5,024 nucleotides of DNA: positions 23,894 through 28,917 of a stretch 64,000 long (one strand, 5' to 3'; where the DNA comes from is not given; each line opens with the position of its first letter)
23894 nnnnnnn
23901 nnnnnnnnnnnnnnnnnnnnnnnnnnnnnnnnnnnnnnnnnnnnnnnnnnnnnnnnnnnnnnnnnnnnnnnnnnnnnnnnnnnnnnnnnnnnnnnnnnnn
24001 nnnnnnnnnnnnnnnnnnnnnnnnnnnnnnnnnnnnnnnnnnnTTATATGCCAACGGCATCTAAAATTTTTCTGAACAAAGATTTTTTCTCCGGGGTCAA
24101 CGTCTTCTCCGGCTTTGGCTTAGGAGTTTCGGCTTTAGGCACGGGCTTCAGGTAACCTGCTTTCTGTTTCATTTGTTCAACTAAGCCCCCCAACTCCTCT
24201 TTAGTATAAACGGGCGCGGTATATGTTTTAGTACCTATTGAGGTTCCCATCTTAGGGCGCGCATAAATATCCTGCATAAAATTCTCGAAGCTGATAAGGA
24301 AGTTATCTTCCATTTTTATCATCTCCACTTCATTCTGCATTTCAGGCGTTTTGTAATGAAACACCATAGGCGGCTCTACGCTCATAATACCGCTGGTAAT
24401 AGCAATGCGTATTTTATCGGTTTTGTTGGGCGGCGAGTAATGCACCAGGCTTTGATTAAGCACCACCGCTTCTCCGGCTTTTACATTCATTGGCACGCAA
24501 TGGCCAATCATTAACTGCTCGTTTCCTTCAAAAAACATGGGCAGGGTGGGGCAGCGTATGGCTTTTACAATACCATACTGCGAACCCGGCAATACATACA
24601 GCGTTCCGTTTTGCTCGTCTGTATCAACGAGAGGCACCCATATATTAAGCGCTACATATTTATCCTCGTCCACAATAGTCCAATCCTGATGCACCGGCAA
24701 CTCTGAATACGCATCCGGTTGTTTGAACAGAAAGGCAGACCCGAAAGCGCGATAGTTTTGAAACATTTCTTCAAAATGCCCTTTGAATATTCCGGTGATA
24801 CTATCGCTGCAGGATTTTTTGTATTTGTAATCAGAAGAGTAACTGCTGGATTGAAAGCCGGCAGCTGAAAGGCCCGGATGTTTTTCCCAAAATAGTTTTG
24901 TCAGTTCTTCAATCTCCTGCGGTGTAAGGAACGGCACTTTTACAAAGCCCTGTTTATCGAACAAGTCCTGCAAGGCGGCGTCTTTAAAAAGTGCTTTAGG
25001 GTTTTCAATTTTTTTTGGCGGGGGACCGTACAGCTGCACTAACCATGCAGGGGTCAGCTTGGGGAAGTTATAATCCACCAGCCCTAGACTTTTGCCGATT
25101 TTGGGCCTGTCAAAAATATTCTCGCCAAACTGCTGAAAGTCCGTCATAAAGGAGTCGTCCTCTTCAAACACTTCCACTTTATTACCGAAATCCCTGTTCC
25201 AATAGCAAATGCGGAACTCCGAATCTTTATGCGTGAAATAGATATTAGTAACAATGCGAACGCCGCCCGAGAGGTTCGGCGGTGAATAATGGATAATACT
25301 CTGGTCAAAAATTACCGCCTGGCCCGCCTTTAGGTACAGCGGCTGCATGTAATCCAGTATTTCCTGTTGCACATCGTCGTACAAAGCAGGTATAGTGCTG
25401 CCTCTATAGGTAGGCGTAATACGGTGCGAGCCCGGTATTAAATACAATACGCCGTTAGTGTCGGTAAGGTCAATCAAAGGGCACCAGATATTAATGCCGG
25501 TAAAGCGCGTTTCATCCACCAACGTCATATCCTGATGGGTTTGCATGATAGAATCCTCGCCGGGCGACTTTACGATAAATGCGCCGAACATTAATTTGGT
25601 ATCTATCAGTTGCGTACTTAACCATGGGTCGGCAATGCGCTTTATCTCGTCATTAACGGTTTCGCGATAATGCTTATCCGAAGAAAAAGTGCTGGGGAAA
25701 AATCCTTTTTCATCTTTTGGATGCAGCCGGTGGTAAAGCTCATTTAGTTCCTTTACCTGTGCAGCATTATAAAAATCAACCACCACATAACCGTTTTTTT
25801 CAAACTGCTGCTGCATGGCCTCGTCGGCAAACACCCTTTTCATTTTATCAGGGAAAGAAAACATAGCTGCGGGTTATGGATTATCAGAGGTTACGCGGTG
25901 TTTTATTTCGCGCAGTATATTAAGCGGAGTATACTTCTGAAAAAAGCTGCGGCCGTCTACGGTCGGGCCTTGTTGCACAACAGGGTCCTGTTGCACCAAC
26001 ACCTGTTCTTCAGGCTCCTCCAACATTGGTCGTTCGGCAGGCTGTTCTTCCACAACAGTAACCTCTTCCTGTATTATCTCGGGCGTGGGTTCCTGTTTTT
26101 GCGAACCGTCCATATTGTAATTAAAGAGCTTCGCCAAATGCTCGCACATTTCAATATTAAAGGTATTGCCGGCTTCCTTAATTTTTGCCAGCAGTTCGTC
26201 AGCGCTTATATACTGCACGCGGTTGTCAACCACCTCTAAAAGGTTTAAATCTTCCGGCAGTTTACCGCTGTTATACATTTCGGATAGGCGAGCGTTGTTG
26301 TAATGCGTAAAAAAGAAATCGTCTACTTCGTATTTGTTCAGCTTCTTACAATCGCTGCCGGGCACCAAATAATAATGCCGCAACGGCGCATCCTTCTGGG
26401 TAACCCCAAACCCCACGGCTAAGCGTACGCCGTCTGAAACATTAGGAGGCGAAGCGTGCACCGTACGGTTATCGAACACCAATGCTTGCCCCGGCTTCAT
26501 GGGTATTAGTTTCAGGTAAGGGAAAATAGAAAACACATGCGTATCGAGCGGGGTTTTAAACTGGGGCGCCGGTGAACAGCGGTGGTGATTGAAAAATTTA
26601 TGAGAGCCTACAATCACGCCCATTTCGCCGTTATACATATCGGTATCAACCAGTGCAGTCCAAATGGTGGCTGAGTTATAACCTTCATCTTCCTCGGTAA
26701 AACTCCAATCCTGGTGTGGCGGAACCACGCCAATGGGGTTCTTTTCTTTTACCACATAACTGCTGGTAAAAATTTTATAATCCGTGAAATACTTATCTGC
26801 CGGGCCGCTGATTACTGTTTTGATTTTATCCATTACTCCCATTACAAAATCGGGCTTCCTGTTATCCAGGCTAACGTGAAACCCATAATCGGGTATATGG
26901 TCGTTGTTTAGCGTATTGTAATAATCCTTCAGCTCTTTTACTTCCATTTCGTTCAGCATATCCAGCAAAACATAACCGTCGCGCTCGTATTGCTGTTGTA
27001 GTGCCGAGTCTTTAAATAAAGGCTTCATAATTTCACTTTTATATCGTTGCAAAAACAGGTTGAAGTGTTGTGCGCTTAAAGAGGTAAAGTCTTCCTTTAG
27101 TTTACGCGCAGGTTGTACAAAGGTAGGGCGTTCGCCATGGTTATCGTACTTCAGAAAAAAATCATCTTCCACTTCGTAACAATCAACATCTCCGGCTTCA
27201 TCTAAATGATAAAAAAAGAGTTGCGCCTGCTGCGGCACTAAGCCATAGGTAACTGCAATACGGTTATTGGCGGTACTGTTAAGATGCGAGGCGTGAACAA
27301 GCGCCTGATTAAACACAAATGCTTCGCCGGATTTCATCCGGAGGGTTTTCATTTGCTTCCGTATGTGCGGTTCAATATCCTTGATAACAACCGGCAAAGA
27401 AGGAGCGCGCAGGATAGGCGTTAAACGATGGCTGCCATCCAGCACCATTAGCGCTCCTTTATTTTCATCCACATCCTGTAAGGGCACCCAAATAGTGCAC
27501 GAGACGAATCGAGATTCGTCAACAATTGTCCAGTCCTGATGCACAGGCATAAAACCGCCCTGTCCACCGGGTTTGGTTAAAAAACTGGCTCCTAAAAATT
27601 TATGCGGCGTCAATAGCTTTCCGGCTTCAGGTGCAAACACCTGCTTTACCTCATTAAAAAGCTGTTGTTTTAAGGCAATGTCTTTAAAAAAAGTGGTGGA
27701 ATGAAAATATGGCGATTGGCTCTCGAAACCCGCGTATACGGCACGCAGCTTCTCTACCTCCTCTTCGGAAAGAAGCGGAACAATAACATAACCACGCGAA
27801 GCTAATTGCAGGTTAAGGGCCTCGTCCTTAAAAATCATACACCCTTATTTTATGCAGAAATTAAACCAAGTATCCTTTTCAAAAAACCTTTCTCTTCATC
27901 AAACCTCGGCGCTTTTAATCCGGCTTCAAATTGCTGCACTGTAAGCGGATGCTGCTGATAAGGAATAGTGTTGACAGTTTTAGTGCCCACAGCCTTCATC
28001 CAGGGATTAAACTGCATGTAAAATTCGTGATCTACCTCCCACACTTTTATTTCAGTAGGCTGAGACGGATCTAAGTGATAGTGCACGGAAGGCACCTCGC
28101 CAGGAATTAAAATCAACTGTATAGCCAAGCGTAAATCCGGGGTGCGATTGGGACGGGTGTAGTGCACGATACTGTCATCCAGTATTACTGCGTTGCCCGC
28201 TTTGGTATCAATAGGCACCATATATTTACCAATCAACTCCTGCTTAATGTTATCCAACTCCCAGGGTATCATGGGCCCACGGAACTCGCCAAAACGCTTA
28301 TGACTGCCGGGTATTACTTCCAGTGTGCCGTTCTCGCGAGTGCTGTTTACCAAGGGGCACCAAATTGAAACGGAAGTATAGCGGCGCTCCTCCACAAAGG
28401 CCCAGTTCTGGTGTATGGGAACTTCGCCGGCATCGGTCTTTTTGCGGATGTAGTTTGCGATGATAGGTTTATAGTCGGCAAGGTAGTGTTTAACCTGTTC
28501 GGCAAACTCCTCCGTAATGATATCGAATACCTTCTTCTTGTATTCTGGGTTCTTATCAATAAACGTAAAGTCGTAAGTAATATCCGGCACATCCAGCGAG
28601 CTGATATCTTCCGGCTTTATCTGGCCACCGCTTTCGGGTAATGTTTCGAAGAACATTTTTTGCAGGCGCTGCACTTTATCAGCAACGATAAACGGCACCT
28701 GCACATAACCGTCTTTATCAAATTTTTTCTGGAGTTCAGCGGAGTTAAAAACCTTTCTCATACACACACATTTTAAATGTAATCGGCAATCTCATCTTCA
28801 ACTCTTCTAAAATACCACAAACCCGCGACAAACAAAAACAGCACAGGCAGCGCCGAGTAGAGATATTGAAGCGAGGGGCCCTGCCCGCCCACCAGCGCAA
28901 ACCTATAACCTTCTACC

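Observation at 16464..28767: Extreme paralog expansion: ten PhyH-type dioxygenase domains in eight genes, six of them sandwiched between wzm and wzt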

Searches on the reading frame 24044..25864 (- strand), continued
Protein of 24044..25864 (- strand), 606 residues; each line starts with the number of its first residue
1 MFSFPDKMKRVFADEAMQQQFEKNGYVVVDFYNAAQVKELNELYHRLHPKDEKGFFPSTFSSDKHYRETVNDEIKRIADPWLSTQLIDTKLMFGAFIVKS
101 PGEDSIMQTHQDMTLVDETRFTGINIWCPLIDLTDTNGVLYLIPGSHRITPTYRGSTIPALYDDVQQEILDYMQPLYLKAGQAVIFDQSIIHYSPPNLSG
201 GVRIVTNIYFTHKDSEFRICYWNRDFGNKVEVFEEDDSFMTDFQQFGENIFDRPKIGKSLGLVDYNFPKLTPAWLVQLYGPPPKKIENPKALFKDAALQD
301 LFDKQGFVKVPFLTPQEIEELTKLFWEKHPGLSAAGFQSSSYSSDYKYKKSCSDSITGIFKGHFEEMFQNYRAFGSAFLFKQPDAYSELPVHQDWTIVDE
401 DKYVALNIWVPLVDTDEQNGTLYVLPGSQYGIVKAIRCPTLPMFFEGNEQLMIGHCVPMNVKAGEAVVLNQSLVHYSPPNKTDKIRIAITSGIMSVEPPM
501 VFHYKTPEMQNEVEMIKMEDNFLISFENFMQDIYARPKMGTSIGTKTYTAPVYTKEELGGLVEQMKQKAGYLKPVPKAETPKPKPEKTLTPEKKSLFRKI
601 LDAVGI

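Call 71: find_encoding_contigs(protein=P0057, flank=10000, max_places=1)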
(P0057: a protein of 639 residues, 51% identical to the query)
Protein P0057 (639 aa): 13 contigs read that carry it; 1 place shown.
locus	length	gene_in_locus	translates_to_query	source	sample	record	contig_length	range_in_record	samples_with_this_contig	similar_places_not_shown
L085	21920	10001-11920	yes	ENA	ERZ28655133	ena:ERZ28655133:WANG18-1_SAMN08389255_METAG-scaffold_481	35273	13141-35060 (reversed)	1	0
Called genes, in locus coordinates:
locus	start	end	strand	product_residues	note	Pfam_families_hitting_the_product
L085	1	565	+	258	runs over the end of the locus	?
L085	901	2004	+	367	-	PF13641:Glyco_tranf_2_3, PF00535:Glycos_transf_2, PF10111:Glyco_tranf_2_2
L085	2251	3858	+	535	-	PF01593:Amino_oxidase, PF13450:NAD_binding_8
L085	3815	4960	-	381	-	PF09594:GT87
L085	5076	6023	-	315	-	PF02353:CMAS, PF01209:Ubie_methyltran (weak), PF13489:Methyltransf_23, PF13847:Methyltransf_31, PF08241:Methyltransf_11, PF08242:Methyltransf_12, PF13649:Methyltransf_25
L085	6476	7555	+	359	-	PF00348:polyprenyl_synt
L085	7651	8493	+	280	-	-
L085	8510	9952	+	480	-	PF00005:ABC_tran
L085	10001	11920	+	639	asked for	PF05721:PhyH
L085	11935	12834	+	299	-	PF05721:PhyH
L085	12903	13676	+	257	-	PF05721:PhyH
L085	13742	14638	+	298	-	PF05721:PhyH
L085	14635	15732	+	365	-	PF13439:Glyco_transf_4, PF13579:Glyco_trans_4_4, PF20706:GT4-conflict, PF00534:Glycos_transf_1, PF13692:Glyco_trans_1_4, PF13524:Glyco_trans_1_2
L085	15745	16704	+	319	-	PF05721:PhyH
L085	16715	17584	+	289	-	PF05721:PhyH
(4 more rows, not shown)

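Call 73: find_encoding_contigs(protein=P0084, flank=10000, max_places=1)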
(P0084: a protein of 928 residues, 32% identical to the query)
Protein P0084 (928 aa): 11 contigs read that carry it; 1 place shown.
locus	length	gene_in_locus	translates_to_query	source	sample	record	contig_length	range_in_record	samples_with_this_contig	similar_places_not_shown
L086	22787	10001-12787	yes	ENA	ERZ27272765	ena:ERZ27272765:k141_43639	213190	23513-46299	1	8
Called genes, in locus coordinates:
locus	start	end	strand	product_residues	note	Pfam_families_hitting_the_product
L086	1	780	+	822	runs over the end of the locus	PF06739:SBBP (faint), PF18962:Por_Secre_tail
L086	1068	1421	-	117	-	-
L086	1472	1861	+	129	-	PF00380:Ribosomal_S9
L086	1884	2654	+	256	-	PF00318:Ribosomal_S2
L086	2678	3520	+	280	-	PF00889:EF_TS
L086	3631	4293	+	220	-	PF00696:AA_kinase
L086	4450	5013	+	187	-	PF01765:RRF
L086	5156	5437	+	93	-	-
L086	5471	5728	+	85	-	-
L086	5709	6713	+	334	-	PF08545:ACP_syn_III, PF08541:ACP_syn_III_C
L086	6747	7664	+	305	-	PF00535:Glycos_transf_2, PF10111:Glyco_tranf_2_2 (weak)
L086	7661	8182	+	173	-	PF13302:Acetyltransf_3, PF13420:Acetyltransf_4, PF13523:Acetyltransf_8, PF00583:Acetyltransf_1 (weak)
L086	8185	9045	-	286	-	-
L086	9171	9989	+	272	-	PF01061:ABC2_membrane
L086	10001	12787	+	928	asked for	PF05721:PhyH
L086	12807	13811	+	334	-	PF05721:PhyH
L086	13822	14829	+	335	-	PF05721:PhyH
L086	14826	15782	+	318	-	PF05721:PhyH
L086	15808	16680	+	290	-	PF05721:PhyH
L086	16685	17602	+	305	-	PF02353:CMAS, PF13489:Methyltransf_23 (weak), PF08241:Methyltransf_11, PF08242:Methyltransf_12 (weak), PF13649:Methyltransf_25, PF13847:Methyltransf_31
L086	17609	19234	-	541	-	PF02310:B12-binding, PF04055:Radical_SAM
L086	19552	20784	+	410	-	PF00005:ABC_tran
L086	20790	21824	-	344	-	-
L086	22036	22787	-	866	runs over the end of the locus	PF05721:PhyH, PF13759:2OG-FeII_Oxy_5 (faint), PF05118:Asp_Arg_Hydrox (faint), PF05721:PhyH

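Call 74: find_encoding_contigs(protein=P0097, flank=10000, max_places=1)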
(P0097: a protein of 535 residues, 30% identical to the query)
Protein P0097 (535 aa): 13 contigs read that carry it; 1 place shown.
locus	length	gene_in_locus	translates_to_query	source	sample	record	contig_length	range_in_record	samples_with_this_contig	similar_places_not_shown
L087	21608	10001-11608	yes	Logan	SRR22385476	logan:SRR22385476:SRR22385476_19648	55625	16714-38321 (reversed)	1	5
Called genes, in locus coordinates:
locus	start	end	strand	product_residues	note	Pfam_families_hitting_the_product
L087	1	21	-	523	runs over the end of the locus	PF09982:LpxR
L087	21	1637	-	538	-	PF02128:Peptidase_M36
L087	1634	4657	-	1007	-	PF24096:DUF7379, PF12770:CHAT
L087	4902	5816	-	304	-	PF00665:rve (weak)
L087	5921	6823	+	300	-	-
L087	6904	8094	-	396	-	PF13641:Glyco_tranf_2_3, PF00535:Glycos_transf_2, PF10111:Glyco_tranf_2_2 (weak)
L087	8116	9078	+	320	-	PF00348:polyprenyl_synt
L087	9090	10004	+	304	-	PF05721:PhyH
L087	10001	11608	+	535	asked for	PF05721:PhyH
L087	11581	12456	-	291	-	PF05721:PhyH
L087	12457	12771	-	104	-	-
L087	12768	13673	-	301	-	PF05721:PhyH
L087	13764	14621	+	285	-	PF01209:Ubie_methyltran (weak), PF13489:Methyltransf_23, PF02353:CMAS, PF13847:Methyltransf_31, PF08241:Methyltransf_11, PF08242:Methyltransf_12, PF13649:Methyltransf_25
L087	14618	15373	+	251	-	PF01061:ABC2_membrane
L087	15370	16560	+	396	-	PF00005:ABC_tran, PF13304:AAA_21 (faint), PF14524:Wzt_C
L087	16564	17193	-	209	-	PF02397:Bac_transf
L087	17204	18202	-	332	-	-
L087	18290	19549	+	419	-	PF13186:SPASM, PF04055:Radical_SAM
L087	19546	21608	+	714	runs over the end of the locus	PF01073:3Beta_HSD, PF01370:Epimerase, PF05368:NmrA (weak), PF13460:NAD_binding_10, PF16363:GDP_Man_Dehyd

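Call 75: find_encoding_contigs(protein=P0111, flank=10000, max_places=1)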
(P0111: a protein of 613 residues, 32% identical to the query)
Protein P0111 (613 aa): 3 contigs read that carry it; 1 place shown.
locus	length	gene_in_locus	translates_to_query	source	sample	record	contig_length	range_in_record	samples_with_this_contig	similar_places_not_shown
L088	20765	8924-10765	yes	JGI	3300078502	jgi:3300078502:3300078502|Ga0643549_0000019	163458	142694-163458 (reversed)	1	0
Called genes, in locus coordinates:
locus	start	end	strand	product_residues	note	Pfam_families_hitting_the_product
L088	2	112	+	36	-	?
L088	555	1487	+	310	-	PF05721:PhyH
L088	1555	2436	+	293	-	PF05721:PhyH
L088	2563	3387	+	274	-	PF05721:PhyH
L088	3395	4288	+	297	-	PF05721:PhyH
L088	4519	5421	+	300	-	PF05721:PhyH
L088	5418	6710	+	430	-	PF00005:ABC_tran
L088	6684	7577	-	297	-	PF05721:PhyH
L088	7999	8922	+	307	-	PF05721:PhyH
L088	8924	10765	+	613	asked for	PF05721:PhyH, PF13759:2OG-FeII_Oxy_5 (faint), PF05721:PhyH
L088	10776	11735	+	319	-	PF05721:PhyH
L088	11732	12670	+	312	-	PF05721:PhyH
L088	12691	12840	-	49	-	-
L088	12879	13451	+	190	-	-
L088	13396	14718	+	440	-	-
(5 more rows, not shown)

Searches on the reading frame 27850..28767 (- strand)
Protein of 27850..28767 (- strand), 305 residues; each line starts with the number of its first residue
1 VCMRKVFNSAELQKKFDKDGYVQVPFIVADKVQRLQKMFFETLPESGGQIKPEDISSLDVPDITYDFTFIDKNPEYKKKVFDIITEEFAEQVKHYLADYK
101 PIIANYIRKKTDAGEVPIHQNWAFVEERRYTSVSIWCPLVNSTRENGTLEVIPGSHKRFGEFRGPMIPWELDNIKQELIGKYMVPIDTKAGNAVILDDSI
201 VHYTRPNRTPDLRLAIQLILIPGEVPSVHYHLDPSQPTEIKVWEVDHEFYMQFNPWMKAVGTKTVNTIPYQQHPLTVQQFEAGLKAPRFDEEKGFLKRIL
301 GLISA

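Call 3: search_protein_families(library=pfam, proteins=[window:27850-28767:-], max_evalue=0.01)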
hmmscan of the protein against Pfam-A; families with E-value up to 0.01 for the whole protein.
window:27850-28767:- (305 aa): 1 family
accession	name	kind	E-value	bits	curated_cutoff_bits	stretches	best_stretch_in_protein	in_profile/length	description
PF05721.19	PhyH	-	1.4e-18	68.4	22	1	16-214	1-212/213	Phytanoyl-CoA dioxygenase (PhyH)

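Call 45: search_protein_families(library=ncbifam, proteins=[window:27850-28767:-], max_evalue=0.001)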
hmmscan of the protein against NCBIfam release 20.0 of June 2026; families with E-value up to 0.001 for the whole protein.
window:27850-28767:- (305 aa): 1 family
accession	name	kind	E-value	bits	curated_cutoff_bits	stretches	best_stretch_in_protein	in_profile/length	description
TIGR01762.1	chlorin-enz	subfamily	1.2e-05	24.8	226.3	0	131-179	132-180/288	chlorinating enzyme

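Call 55: search_protein_representatives(protein=window:27850-28767:-)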
Query: 305 residues. Proteins with E-value up to 0.001 (for the whole library): 2824; up to 1e-10: 1957; up to 1e-30: 228. The best 150 are listed.
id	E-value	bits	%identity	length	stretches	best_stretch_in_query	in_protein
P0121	9.8e-158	540.6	39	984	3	3-290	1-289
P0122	4.8e-135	466.1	43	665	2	5-294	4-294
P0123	2.1e-116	404.8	42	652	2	3-296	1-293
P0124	1.2e-100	353.1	54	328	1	3-294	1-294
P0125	1.1e-99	349.9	52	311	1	2-291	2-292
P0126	1.0e-95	336.9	30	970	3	7-280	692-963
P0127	6.3e-88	311.3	32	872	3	3-282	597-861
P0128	5.5e-82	291.8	34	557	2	16-273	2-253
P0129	1.7e-80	286.9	27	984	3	7-285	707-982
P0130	3.9e-79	282.4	28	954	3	7-275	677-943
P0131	1.1e-78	280.9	33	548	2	4-270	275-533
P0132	7.6e-71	255.2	33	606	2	4-251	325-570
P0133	9.5e-71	254.9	45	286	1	3-284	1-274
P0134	1.0e-69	251.5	34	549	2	59-267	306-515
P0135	4.0e-69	249.5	31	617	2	3-252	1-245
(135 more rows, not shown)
